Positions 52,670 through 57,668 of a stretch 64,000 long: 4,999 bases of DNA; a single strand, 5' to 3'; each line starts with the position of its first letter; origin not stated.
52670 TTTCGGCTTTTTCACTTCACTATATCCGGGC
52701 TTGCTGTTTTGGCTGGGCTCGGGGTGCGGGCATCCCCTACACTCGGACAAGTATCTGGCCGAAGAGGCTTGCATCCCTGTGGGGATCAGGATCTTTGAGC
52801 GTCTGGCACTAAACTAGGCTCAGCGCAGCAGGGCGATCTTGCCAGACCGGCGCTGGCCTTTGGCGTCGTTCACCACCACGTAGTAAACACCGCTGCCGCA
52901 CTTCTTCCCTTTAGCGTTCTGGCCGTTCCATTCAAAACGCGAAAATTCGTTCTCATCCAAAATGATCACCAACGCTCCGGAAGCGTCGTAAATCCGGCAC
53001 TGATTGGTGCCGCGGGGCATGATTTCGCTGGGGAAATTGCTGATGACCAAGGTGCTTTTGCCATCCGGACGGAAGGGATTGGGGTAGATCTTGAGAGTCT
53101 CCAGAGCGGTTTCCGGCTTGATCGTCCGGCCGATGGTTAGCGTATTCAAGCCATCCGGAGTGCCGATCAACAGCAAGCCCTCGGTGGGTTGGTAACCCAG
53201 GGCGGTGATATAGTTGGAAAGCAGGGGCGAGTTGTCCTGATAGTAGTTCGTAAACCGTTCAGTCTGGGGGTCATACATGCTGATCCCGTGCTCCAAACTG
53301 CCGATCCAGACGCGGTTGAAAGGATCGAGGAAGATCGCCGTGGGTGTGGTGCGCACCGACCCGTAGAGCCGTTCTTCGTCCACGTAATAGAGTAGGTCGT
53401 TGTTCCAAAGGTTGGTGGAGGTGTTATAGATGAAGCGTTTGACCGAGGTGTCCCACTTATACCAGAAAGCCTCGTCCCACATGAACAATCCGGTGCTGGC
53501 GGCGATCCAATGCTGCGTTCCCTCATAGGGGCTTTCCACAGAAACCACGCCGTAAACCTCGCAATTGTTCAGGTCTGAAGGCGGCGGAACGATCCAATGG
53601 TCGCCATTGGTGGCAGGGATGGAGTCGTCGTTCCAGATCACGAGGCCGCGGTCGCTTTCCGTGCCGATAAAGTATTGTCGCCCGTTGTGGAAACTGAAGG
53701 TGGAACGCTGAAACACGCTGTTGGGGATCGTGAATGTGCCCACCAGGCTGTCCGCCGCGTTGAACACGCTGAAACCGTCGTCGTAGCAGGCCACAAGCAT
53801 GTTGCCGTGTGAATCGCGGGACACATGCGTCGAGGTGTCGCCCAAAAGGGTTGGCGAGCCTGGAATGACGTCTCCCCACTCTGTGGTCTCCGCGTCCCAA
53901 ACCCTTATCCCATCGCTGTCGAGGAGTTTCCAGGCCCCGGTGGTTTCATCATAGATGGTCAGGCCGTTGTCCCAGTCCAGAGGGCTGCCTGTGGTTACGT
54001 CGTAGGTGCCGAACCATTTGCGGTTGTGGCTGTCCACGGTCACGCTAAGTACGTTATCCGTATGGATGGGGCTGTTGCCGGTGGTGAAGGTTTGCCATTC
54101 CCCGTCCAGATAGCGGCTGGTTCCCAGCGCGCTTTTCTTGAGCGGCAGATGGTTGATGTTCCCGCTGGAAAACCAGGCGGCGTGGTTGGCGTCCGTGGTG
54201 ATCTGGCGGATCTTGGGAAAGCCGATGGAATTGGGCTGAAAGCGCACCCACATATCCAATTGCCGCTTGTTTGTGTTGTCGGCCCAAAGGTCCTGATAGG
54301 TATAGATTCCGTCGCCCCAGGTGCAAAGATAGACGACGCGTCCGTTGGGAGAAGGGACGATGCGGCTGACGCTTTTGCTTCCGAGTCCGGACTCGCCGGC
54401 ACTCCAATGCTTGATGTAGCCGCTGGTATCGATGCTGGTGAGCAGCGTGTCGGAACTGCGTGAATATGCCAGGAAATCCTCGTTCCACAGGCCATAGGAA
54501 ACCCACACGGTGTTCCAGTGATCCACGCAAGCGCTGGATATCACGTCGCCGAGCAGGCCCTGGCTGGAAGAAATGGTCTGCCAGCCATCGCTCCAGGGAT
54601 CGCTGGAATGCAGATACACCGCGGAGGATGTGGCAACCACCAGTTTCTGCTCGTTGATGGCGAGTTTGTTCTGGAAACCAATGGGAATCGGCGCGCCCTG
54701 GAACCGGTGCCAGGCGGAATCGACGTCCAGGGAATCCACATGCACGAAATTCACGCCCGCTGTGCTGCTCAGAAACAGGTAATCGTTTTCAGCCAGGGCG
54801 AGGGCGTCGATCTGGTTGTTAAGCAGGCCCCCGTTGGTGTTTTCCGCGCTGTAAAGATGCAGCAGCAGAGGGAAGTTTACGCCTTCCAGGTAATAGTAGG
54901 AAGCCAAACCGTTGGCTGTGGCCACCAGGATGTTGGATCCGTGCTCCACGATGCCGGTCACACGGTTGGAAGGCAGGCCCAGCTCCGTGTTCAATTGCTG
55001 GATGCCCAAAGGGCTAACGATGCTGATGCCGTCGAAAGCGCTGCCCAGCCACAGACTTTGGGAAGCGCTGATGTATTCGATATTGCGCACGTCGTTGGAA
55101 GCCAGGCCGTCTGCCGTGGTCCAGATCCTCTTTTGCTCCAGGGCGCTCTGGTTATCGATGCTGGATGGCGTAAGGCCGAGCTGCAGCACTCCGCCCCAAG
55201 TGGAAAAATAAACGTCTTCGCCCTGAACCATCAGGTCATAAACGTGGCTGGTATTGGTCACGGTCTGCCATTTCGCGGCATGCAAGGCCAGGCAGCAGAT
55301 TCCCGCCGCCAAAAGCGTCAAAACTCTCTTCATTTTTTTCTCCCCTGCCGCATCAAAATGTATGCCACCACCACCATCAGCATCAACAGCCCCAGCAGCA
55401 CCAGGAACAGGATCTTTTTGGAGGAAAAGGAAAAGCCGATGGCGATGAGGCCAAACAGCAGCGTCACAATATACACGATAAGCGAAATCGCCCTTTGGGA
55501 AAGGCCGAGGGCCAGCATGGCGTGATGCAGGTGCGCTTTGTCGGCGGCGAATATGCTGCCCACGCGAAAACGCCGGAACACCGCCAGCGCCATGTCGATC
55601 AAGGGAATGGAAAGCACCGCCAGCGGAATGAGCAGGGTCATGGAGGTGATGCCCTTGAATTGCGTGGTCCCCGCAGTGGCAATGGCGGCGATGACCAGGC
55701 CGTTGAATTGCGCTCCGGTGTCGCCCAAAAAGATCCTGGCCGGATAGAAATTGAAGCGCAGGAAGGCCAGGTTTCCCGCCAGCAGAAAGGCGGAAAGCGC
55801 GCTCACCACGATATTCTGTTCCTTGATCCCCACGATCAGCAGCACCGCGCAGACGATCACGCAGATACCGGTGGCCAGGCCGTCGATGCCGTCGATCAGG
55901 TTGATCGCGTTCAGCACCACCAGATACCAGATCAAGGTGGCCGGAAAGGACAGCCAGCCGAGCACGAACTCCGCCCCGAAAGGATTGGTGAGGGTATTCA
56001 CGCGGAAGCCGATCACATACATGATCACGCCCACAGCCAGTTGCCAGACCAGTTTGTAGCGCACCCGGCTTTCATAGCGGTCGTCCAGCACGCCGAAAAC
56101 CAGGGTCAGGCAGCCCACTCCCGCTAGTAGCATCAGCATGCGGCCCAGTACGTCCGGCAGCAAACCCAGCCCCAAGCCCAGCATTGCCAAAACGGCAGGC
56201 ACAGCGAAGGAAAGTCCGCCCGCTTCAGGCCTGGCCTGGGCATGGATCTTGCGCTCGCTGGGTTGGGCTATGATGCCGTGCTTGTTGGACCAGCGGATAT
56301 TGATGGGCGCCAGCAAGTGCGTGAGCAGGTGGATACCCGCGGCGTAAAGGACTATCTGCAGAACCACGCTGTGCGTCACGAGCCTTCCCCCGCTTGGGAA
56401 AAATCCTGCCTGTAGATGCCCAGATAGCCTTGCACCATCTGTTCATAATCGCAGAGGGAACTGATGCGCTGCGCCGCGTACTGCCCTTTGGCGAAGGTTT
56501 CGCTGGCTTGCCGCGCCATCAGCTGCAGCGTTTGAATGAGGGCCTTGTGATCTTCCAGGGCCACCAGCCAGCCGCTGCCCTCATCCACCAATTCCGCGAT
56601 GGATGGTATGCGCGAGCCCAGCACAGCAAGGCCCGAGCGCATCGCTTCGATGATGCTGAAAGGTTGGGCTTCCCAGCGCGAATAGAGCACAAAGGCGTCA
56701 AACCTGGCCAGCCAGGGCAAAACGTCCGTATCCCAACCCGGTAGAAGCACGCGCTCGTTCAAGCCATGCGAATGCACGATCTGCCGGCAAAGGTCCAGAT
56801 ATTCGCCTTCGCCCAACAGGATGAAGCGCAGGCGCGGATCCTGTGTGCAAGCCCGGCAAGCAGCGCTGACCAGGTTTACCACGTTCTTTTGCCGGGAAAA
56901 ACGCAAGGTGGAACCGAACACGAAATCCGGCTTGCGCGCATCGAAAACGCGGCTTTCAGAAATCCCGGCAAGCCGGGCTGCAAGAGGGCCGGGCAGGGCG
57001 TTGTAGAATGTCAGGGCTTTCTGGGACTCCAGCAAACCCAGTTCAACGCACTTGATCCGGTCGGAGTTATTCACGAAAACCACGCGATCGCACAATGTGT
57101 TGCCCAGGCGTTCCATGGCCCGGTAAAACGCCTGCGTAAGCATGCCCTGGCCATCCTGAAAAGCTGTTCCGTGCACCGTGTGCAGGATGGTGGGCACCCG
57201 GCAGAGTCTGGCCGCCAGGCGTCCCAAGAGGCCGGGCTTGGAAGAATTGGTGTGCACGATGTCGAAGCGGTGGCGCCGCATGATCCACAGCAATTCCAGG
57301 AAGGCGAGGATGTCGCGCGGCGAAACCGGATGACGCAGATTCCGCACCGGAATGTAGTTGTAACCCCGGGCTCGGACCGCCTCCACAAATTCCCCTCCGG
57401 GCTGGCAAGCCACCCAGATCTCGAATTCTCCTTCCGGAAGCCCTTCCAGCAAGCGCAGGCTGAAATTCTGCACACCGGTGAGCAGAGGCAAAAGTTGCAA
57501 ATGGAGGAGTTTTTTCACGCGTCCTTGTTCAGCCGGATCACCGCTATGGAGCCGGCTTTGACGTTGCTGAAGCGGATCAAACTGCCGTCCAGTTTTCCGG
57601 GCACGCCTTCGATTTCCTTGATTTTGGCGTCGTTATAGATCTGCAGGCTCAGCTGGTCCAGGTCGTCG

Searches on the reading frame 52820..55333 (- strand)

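Call 43: search_protein_families(library=ncbifam, proteins=[window:52820-55333:-], max_evalue=1e-10)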
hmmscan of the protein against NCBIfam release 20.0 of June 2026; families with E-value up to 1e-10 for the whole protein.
window:52820-55333:- (837 aa): 1 family
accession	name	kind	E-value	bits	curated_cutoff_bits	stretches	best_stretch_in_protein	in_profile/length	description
NF052228.1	T9SS_PorZ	equivalog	2.1e-32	112.5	260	1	561-829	502-748/757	type IX secretion system anionic LPS delivery protein PorZ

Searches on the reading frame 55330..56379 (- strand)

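Call 43: search_protein_families(library=ncbifam, proteins=[window:55330-56379:-], max_evalue=1e-10)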
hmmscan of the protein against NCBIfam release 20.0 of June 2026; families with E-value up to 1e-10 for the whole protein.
window:55330-56379:- (349 aa): 3 families
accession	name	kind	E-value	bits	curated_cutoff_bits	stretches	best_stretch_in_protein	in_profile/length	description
TIGR02380.1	ECA_wecA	exception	1e-36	126.8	326.05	1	31-342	22-333/346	UDP-N-acetylglucosamine--undecaprenyl-phosphate N-acetylglucosaminephosphotransferase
NF053644.1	MraY_archaea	equivalog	2.6e-21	76.3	450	1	102-314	146-340/340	pseudomurein biosynthesis MraY family phospho-N-acetylmuramoyl-pentapeptide-transferase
TIGR00445.1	mraY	equivalog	5.8e-14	52.3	192.05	1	105-314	93-315/321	phospho-N-acetylmuramoyl-pentapeptide-transferase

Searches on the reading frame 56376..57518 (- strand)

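Call 43: search_protein_families(library=ncbifam, proteins=[window:56376-57518:-], max_evalue=1e-10)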
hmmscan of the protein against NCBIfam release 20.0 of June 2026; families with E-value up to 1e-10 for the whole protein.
window:56376-57518:- (380 aa): 4 families
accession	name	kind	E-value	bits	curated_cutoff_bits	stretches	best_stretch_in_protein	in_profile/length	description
TIGR03088.1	stp2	hypoth_equivalog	3.1e-33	115.3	409.05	1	58-371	56-372/374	TIGR03088 family PEP-CTERM/XrtA system glycosyltransferase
NF011726.0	PRK15179.1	equivalog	9.3e-22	77.1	733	1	76-368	392-690/694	Vi polysaccharide biosynthesis protein TviE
TIGR03999.1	thiol_BshA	equivalog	3.4e-14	52.6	273.7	1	79-371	79-372/375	N-acetyl-alpha-D-glucosaminyl L-malate synthase BshA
NF012034.0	PRK15490.1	equivalog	5e-14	51.6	813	1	196-323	396-522/578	Vi polysaccharide biosynthesis glycosyltransferase TviE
